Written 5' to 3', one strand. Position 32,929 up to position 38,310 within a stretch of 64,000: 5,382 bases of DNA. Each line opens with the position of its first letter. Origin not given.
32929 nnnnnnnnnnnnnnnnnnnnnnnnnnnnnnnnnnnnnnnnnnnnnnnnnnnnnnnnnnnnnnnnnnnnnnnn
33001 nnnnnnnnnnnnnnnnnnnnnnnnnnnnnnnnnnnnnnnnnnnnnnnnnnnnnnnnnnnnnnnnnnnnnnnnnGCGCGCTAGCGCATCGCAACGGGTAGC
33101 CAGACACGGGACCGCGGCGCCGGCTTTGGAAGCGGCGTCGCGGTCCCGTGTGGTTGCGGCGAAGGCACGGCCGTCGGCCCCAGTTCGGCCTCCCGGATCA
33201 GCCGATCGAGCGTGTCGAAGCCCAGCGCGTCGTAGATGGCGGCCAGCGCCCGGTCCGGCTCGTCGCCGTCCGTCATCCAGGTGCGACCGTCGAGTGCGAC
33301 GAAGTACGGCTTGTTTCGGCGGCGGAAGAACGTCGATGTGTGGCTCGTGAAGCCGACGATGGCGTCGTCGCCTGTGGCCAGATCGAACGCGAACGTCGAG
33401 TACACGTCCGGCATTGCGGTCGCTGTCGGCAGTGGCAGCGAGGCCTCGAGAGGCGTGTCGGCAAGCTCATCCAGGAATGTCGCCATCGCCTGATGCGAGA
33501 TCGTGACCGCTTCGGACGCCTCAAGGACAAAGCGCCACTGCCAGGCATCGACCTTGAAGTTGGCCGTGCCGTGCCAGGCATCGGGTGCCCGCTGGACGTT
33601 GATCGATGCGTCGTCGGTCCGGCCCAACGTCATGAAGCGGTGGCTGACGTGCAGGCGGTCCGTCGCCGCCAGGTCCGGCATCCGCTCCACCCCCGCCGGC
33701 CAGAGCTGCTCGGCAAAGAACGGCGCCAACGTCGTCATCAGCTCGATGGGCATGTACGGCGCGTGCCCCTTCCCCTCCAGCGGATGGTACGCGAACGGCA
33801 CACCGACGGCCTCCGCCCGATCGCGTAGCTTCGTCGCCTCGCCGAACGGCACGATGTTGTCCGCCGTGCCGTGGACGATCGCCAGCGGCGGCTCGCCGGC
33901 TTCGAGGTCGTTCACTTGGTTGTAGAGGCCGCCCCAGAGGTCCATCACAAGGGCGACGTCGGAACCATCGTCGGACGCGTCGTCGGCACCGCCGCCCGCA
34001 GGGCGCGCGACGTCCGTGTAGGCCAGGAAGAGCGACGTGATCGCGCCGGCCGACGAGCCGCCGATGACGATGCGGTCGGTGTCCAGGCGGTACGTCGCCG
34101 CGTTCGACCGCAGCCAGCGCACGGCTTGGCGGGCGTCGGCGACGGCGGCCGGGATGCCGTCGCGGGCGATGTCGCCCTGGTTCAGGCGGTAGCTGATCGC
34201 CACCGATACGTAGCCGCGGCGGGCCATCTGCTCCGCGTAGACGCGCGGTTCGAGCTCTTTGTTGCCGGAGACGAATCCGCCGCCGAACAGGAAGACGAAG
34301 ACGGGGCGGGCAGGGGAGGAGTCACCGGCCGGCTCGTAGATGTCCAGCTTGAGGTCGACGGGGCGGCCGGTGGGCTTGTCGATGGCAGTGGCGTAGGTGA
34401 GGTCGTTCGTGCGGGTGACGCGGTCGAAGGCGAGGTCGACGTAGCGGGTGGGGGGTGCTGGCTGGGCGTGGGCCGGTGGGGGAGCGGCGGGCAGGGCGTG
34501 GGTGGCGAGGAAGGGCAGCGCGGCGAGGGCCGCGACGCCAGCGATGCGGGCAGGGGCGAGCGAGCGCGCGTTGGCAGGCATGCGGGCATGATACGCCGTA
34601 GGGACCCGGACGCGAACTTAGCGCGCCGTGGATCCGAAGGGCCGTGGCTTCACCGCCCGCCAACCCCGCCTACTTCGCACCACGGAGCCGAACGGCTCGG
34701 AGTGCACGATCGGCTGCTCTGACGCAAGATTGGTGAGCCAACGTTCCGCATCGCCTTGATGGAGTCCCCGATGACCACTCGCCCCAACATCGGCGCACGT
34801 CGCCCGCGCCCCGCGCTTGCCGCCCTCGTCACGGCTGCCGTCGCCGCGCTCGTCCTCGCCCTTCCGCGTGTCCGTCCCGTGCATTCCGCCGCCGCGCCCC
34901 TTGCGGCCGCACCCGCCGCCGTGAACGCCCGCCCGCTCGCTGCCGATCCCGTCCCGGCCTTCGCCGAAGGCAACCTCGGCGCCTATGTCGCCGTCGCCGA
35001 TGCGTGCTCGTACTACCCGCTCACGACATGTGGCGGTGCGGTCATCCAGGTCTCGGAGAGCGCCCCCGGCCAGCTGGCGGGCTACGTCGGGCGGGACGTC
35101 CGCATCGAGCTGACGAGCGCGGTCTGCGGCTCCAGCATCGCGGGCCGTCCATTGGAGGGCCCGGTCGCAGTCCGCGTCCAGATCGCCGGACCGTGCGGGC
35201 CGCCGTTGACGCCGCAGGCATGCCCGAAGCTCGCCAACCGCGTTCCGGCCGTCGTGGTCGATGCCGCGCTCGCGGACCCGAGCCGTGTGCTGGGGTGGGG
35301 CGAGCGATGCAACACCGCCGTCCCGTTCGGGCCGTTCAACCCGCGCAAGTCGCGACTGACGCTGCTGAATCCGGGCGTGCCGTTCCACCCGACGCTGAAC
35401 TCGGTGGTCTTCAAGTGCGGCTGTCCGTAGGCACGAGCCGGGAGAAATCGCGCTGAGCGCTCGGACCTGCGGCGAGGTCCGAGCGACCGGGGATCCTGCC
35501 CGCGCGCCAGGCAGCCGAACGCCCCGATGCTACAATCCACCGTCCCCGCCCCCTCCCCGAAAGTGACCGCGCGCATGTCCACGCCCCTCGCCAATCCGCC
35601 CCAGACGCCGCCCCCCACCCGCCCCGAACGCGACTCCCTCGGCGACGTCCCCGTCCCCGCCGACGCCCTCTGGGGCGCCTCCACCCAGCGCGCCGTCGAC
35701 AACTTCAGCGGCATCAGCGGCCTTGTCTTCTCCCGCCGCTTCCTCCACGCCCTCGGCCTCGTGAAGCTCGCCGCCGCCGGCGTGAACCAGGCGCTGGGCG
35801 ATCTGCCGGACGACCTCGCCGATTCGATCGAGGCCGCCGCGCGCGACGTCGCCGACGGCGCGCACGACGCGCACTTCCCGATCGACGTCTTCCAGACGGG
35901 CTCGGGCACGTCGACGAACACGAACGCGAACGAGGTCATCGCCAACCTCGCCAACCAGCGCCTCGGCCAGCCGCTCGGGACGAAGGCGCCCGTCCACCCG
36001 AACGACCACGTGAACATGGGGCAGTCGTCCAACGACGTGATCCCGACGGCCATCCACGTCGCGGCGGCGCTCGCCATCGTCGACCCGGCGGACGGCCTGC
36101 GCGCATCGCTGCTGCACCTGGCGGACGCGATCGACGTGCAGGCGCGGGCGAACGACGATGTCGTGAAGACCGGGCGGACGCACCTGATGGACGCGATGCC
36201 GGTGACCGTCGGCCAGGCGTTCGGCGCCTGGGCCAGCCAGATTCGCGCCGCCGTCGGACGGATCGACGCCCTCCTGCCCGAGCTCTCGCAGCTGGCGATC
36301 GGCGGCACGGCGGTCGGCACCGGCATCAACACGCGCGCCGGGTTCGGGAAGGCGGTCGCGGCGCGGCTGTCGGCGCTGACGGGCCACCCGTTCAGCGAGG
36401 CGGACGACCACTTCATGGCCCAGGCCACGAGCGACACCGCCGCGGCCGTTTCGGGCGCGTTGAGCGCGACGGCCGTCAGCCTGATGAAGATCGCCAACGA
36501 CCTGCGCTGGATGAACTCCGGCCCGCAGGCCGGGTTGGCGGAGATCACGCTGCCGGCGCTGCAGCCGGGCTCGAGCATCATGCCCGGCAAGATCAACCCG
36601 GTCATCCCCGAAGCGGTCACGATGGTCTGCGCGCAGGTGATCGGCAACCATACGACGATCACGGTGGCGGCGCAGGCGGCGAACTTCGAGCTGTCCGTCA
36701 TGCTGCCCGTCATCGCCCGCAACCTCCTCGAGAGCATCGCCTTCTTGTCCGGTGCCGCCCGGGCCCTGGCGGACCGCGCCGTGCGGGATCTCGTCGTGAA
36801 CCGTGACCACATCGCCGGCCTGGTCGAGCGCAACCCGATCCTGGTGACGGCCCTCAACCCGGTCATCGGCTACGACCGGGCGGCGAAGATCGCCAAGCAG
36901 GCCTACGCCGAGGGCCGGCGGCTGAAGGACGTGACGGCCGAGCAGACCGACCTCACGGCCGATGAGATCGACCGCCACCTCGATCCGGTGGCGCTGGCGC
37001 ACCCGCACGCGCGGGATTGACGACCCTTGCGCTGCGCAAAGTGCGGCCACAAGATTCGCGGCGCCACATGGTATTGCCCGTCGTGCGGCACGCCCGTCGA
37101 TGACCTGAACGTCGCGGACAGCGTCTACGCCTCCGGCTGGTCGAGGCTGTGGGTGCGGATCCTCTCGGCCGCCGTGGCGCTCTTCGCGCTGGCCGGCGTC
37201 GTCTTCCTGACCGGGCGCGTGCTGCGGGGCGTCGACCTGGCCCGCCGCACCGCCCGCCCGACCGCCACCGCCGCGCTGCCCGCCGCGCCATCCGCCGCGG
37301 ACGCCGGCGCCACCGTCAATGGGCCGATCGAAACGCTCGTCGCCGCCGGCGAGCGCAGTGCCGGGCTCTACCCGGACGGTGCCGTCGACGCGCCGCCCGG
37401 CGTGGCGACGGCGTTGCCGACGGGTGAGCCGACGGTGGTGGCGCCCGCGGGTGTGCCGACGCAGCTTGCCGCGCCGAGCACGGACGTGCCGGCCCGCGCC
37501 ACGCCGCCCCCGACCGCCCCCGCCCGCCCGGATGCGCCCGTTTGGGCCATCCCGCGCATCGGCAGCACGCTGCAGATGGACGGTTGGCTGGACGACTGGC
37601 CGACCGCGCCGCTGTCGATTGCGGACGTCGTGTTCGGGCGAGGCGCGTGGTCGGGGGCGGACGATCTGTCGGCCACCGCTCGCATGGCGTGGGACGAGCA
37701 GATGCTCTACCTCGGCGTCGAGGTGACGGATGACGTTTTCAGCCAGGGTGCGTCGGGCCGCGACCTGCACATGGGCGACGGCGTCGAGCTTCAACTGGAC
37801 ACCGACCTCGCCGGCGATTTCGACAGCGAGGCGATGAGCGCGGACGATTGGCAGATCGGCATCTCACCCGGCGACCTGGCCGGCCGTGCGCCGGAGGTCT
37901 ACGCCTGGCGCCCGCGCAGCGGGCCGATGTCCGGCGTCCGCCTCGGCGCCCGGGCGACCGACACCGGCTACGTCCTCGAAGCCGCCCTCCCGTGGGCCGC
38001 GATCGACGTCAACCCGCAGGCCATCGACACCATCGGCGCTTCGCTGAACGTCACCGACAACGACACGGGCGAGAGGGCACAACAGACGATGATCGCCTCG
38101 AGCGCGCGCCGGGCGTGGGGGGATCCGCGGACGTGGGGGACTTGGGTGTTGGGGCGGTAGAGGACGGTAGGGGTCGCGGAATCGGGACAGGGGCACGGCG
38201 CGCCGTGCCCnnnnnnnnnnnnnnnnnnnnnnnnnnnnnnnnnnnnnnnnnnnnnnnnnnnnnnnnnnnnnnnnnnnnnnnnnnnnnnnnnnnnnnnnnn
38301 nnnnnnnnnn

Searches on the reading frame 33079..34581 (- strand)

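Call 12: search_protein_families(library=pfam, proteins=[window:33079-34581:-], max_evalue=0.001)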
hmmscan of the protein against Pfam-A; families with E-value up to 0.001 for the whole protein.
window:33079-34581:- (500 aa): 5 families
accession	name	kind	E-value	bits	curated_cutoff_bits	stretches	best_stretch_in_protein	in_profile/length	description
PF20434.5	BD-FAE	-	1.1e-30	107.2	26.8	1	79-217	1-141/215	BD-FAE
PF07859.19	Abhydrolase_3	-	1.5e-13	51.5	25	1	96-187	2-89/210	alpha/beta hydrolase fold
PF00135.34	COesterase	-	4.2e-12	46.2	27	1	77-186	86-200/515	Carboxylesterase family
PF00326.27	Peptidase_S9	-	5.9e-08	32.9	22.6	1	223-289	138-206/213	Prolyl oligopeptidase family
PF02129.25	Peptidase_S15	-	0.00018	21.7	23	1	75-192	3-118/262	X-Pro dipeptidyl-peptidase (S15 family)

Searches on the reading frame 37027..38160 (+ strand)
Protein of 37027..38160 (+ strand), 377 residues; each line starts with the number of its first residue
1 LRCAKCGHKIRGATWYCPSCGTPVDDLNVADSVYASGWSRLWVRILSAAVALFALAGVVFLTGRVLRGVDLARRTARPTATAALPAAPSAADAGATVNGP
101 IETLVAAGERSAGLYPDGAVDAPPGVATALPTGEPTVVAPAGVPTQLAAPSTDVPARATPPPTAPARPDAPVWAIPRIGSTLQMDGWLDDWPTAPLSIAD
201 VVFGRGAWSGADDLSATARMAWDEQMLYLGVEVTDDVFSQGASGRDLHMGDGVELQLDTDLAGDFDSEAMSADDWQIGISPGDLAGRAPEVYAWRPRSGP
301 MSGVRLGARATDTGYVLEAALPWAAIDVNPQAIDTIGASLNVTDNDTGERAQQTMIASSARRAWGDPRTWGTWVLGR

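Call 12: search_protein_families(library=pfam, proteins=[window:37027-38160:+], max_evalue=0.001)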
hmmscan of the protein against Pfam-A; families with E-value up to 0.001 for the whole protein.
window:37027-38160:+ (377 aa): 1 family
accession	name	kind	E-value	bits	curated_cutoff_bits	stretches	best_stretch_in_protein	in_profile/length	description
PF06452.16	CBM9_1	-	9.1e-23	81.5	23.4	1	191-375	9-182/185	Carbohydrate family 9 binding domain-like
